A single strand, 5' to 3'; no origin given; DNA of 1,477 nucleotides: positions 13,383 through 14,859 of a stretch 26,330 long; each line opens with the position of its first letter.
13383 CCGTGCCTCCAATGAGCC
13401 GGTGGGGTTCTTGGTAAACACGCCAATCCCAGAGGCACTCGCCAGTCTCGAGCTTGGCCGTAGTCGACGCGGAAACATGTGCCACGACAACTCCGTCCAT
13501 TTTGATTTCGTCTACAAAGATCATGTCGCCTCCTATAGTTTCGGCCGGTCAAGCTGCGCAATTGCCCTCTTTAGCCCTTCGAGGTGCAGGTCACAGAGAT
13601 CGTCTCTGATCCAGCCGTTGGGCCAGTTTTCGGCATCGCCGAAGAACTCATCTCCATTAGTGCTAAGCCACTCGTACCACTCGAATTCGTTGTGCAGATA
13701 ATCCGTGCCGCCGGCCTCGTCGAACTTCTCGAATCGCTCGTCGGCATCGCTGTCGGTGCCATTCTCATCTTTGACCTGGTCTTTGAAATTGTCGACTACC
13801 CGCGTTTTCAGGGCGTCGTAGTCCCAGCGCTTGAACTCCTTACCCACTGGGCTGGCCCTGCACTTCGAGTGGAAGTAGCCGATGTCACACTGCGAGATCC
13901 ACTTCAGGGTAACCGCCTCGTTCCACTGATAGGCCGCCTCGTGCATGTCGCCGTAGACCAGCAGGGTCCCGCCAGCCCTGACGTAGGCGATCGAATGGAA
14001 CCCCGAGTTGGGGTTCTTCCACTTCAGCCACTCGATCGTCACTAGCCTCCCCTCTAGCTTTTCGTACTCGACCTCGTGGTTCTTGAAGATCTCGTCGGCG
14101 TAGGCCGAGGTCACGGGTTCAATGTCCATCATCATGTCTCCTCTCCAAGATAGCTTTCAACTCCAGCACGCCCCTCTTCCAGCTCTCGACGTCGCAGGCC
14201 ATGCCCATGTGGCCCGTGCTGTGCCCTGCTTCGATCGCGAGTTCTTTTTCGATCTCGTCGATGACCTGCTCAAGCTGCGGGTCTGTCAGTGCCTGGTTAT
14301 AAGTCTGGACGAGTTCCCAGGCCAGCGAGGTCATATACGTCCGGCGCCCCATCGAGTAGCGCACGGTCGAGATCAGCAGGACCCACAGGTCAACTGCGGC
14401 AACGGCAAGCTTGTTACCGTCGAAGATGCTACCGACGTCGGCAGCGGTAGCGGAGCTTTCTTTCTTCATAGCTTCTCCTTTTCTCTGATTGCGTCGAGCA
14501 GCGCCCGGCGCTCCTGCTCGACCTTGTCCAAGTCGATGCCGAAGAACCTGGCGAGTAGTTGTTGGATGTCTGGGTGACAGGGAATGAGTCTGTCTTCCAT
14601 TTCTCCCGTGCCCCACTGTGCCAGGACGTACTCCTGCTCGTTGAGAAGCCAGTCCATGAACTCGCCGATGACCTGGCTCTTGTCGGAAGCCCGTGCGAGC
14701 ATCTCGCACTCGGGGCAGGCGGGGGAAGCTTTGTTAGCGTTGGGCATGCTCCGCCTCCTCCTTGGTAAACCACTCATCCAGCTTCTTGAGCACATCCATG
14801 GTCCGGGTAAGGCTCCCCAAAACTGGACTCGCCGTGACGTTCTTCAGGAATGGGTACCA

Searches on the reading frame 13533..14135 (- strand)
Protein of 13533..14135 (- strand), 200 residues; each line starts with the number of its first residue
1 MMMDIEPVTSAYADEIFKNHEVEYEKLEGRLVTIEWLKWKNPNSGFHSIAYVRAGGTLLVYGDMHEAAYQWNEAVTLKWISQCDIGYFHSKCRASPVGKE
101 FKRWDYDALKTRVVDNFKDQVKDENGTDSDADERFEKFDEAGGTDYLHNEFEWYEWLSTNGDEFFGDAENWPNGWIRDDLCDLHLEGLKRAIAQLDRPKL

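Call 39: search_protein_families(library=phrogs, proteins=[window:13533-14135:-], max_evalue=0.01)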
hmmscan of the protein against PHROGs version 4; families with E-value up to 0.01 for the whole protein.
window:13533-14135:- (200 aa): 2 families
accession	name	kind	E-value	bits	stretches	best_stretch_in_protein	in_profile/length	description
phrog_5051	-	unknown function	8.8e-18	65.9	1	13-197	6-190/198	-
phrog_4657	-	unknown function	0.002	19.2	1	36-142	33-140/221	-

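Call 54: search_protein_families(library=pfam, proteins=[window:13533-14135:-], max_evalue=0.1)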
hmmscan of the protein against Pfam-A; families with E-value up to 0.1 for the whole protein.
window:13533-14135:- (200 aa): 1 family
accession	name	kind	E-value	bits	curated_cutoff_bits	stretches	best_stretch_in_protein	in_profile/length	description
PF14860.11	DrrA_P4M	-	0.091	13.2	26.2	0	98-132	19-52/103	DrrA phosphatidylinositol 4-phosphate binding domain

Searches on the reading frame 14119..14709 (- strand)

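Call 39: search_protein_families(library=phrogs, proteins=[window:14119-14709:-], max_evalue=0.01)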
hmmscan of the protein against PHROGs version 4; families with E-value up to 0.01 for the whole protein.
window:14119-14709:- (196 aa): 1 family
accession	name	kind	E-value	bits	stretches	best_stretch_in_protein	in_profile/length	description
phrog_11947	-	unknown function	2.2e-09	38.3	1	109-179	14-79/100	-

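Call 54: search_protein_families(library=pfam, proteins=[window:14119-14709:-], max_evalue=0.1)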
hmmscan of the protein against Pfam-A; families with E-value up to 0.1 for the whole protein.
window:14119-14709:- (196 aa): 2 families
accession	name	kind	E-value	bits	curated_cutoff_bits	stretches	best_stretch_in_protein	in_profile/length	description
PF12021.13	DUF3509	-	0.02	15.2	25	1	136-165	43-72/87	Protein of unknown function (DUF3509)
PF10768.14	FliX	-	0.082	13.8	25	0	132-160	102-130/135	Class II flagellar assembly regulator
